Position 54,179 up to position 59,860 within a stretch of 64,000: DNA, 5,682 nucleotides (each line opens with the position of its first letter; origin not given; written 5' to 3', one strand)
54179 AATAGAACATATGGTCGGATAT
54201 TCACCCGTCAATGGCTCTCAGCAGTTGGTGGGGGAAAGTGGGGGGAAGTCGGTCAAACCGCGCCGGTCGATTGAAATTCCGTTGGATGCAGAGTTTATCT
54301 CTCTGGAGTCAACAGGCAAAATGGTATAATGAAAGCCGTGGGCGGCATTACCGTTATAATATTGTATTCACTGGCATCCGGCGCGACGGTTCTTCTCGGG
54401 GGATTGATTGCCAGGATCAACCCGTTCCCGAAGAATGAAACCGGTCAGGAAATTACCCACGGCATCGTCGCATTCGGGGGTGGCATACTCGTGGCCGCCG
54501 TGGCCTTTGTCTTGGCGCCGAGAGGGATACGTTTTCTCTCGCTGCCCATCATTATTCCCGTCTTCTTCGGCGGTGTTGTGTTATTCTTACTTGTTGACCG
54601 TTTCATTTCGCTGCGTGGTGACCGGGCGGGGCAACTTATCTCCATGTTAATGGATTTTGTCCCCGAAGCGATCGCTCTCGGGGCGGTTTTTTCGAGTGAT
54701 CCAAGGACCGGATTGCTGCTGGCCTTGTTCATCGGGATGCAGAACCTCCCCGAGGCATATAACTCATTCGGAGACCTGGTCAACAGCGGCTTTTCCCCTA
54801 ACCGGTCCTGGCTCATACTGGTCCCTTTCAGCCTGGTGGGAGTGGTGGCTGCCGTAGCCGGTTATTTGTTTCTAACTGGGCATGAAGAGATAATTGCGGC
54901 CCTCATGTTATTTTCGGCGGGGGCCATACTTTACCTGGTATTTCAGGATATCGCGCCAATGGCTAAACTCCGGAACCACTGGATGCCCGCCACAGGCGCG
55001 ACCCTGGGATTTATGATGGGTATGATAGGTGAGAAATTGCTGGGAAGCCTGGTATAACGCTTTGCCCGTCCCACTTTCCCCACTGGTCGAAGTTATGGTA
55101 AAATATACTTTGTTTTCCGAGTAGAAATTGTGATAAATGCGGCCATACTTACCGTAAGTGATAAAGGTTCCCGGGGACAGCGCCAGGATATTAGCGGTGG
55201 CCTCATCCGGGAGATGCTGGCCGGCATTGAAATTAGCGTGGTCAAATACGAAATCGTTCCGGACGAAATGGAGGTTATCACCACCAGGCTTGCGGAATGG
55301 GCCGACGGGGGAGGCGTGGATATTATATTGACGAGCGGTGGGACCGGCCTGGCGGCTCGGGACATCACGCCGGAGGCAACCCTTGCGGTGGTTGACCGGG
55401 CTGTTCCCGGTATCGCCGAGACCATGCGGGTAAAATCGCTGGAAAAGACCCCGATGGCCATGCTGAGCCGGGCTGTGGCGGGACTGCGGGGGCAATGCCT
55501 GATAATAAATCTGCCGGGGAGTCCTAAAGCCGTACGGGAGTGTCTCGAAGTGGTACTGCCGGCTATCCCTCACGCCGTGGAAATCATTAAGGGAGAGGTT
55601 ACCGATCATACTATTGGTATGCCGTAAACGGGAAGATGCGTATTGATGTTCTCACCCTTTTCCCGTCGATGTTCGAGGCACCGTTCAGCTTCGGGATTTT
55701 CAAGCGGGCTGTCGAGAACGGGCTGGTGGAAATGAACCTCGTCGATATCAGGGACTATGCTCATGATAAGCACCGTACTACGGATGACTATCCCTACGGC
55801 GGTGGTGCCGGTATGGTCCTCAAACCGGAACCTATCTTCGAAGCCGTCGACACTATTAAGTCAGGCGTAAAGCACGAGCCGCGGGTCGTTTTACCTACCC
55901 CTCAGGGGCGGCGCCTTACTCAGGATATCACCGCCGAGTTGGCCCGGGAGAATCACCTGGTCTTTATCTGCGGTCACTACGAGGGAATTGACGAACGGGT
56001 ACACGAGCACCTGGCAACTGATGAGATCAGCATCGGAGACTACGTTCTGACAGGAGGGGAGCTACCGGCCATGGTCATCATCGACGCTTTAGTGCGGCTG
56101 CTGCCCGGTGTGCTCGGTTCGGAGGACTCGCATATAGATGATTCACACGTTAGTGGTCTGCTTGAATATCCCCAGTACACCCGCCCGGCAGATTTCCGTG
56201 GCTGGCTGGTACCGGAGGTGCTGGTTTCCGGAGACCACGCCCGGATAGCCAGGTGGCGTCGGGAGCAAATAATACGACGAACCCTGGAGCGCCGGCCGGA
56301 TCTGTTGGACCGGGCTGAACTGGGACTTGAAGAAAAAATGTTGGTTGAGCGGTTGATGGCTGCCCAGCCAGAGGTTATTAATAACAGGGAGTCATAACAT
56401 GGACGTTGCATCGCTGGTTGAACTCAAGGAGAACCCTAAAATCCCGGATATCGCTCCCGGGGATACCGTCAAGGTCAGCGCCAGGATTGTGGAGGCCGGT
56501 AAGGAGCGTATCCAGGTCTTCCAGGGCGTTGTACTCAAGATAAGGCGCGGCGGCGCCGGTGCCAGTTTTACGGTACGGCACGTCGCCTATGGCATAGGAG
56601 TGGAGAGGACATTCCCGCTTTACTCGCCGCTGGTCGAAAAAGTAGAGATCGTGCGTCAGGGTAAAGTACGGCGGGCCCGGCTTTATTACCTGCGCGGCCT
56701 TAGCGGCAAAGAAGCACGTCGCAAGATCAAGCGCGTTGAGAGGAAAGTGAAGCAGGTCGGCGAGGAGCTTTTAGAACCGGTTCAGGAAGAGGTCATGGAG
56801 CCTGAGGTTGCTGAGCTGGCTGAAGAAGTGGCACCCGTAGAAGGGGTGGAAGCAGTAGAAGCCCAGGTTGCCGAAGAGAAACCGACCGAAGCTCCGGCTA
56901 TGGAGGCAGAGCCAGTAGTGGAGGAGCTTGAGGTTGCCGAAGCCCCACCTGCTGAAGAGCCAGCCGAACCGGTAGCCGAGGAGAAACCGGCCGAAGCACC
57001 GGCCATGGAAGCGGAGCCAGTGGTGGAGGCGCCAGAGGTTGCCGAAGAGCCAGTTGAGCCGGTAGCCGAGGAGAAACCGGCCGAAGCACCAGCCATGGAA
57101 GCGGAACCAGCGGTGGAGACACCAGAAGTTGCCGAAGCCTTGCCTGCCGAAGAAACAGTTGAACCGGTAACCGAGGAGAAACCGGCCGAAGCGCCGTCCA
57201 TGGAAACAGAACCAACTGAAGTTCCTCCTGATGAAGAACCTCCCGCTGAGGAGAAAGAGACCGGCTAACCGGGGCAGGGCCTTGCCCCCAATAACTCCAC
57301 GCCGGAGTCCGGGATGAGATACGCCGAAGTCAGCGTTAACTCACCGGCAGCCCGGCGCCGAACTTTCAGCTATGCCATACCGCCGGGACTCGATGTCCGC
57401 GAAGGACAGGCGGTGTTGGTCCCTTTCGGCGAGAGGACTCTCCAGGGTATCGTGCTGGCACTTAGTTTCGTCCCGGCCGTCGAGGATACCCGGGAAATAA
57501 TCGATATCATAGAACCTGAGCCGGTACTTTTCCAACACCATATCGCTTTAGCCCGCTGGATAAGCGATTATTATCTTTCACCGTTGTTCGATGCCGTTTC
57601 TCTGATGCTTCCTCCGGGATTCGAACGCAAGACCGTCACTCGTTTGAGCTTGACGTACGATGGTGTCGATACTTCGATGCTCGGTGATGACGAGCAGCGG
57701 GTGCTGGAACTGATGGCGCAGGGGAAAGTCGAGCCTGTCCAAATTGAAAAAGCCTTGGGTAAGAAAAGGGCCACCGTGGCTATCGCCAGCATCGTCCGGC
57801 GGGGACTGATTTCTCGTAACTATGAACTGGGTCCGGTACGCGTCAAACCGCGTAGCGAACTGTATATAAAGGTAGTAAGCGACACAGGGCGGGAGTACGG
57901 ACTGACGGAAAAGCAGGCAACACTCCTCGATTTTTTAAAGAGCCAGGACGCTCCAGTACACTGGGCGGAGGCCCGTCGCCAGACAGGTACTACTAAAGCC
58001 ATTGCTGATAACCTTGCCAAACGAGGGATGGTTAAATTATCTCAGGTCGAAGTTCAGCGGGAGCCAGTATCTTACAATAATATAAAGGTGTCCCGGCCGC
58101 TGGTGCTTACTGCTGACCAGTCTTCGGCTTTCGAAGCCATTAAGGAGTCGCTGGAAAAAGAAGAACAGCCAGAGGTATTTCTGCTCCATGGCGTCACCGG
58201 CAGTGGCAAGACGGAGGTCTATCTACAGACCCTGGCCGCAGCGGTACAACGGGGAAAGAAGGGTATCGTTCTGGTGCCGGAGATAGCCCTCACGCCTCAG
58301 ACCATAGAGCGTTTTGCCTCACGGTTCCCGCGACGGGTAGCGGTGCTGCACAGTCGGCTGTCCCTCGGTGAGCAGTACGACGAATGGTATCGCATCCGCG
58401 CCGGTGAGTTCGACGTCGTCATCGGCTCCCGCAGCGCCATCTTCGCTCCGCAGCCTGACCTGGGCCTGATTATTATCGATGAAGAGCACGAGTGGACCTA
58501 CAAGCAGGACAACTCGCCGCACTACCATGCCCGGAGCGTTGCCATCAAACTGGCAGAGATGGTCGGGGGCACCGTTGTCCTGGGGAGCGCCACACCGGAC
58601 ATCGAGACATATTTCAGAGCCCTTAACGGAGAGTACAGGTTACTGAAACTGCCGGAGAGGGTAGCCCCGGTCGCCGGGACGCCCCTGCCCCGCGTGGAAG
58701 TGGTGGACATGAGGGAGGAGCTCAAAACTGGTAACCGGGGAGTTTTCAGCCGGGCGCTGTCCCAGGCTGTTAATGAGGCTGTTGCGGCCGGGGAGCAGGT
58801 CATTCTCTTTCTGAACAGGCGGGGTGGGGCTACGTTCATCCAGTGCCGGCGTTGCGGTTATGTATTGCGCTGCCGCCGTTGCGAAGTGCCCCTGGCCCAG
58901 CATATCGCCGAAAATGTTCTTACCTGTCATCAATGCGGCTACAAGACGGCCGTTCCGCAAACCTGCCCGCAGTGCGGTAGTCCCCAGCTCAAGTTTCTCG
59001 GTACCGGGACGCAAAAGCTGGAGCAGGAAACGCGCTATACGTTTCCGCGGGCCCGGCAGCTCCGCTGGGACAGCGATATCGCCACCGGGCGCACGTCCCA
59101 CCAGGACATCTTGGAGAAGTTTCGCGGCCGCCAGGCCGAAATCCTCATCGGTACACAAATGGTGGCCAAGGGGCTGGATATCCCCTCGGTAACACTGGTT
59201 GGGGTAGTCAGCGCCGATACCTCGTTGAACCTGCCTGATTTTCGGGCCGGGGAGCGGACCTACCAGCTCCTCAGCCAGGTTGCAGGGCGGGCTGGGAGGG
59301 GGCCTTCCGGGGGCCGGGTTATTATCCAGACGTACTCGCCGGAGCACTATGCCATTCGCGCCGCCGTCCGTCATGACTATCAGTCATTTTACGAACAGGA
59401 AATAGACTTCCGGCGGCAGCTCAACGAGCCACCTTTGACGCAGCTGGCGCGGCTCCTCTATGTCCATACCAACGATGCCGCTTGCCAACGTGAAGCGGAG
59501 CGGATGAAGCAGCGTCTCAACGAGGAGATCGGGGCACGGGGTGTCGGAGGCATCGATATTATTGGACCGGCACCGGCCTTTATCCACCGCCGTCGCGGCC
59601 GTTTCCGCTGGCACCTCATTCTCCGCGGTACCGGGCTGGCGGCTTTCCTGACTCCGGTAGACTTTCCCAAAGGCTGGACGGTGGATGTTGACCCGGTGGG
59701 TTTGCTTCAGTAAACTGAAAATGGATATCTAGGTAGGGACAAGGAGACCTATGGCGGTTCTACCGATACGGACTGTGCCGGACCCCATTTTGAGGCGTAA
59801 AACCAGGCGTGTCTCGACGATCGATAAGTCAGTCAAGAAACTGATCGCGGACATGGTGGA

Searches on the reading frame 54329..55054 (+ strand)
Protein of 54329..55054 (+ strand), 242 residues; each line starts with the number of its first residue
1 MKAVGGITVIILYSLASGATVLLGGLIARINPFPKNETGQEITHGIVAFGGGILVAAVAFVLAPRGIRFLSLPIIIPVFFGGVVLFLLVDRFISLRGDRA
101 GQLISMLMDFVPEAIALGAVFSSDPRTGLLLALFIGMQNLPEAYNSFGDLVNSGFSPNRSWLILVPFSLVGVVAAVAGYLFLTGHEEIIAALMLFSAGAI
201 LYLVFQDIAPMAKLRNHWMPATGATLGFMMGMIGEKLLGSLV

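Call 34: search_protein_families(library=pfam, proteins=[window:54329-55054:+], max_evalue=0.01)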
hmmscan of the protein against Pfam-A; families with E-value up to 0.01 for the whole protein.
window:54329-55054:+ (242 aa): 1 family
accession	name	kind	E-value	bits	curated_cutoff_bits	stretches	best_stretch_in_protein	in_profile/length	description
PF02535.28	Zip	-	1.4e-14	54.6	35.1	2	103-230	182-314/323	ZIP Zinc transporter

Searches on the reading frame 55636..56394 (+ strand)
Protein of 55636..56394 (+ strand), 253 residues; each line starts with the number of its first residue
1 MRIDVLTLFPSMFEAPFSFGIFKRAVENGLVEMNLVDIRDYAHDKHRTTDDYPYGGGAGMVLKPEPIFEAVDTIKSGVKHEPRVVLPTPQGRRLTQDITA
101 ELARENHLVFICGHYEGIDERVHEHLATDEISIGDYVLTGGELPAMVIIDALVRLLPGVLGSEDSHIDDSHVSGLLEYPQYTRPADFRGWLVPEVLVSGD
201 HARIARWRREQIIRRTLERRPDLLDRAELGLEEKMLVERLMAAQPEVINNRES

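Call 34: search_protein_families(library=pfam, proteins=[window:55636-56394:+], max_evalue=0.01)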
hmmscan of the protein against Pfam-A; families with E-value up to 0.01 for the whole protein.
window:55636-56394:+ (253 aa): 1 family
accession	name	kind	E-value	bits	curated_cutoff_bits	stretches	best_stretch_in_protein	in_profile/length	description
PF01746.26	tRNA_m1G_MT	-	5.3e-67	225.8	27.3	1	23-221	2-195/195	tRNA (Guanine-1)-methyltransferase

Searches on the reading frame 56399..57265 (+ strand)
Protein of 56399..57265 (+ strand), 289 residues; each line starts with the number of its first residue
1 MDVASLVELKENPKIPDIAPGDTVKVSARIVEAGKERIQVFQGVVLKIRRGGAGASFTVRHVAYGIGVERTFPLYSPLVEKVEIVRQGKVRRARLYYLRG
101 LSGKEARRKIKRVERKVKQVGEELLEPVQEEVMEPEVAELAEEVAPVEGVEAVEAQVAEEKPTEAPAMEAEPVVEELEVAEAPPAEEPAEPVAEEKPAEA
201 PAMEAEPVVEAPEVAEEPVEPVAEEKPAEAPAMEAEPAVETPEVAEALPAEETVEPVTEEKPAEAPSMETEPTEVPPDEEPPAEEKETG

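Call 34: search_protein_families(library=pfam, proteins=[window:56399-57265:+], max_evalue=0.01)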
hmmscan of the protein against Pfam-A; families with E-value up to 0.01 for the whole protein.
window:56399-57265:+ (289 aa): 1 family
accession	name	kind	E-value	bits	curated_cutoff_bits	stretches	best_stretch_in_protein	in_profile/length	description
PF01245.26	Ribosomal_L19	-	2.5e-40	137.3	22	1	12-109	12-109/111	Ribosomal protein L19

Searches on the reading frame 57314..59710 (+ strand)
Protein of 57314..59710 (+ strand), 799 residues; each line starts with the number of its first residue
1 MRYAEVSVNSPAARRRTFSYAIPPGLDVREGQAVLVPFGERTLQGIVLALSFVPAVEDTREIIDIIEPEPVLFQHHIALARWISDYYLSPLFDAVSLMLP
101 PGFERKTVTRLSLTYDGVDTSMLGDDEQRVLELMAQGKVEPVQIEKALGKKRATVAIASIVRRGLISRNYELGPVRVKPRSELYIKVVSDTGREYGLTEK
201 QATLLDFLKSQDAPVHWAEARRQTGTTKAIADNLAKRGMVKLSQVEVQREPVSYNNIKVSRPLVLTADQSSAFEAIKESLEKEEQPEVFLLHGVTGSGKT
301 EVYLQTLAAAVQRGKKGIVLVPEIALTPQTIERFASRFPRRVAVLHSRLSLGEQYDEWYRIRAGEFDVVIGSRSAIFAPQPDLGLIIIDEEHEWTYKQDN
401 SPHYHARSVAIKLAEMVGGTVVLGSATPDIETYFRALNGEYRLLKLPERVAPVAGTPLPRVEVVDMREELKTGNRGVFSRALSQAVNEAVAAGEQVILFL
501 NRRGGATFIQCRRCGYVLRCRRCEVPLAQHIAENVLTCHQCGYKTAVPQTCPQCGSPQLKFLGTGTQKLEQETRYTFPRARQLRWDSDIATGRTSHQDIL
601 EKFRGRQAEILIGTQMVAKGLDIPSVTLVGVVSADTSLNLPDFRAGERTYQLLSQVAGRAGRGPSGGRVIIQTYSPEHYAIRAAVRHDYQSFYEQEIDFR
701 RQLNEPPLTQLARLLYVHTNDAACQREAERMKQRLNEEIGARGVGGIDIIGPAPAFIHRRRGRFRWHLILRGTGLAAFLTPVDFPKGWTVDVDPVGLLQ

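Call 34: search_protein_families(library=pfam, proteins=[window:57314-59710:+], max_evalue=0.01)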
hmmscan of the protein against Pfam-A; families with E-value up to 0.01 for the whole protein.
window:57314-59710:+ (799 aa): 10 families
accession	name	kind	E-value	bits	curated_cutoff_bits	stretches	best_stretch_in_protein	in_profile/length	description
PF17764.6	PriA_3primeBD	-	8e-23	80.6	22.7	1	5-100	1-96/96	3'DNA-binding domain (3'BD)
PF00270.35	DEAD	-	4.5e-17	62.7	26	1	267-431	2-162/167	DEAD/DEAH box helicase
PF04851.21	ResIII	-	2e-15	57.6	22.5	1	265-429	4-163/164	Type III restriction enzyme, res subunit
PF18074.6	PriA_C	-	1.1e-11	45.8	26.9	1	707-780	1-74/95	Primosomal protein N C-terminal domain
PF00271.37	Helicase_C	-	9e-11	42.5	23.5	1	595-662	53-108/110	Helicase conserved C-terminal domain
PF18319.7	Zn_ribbon_PriA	-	2.3e-05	24.7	26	1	520-544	1-25/27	PriA DNA helicase Cys-rich region (CRR) domain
PF25199.1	nSTAND_NTPase5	-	0.00014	22.1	34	1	273-344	25-100/145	Novel STAND NTPase 5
PF21349.2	RUBY_RBDX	-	0.0032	17.3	26.5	1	538-561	3-29/30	Rubrerythrin, rubredoxin-like domain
PF09848.15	SLFN-g3_helicase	-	0.0032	17.2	24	1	287-413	2-110/354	Schlafen group 3, DNA/RNA helicase domain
PF05970.20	PIF1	-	0.004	17.2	25.9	1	265-320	2-55/223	PIF1-like helicase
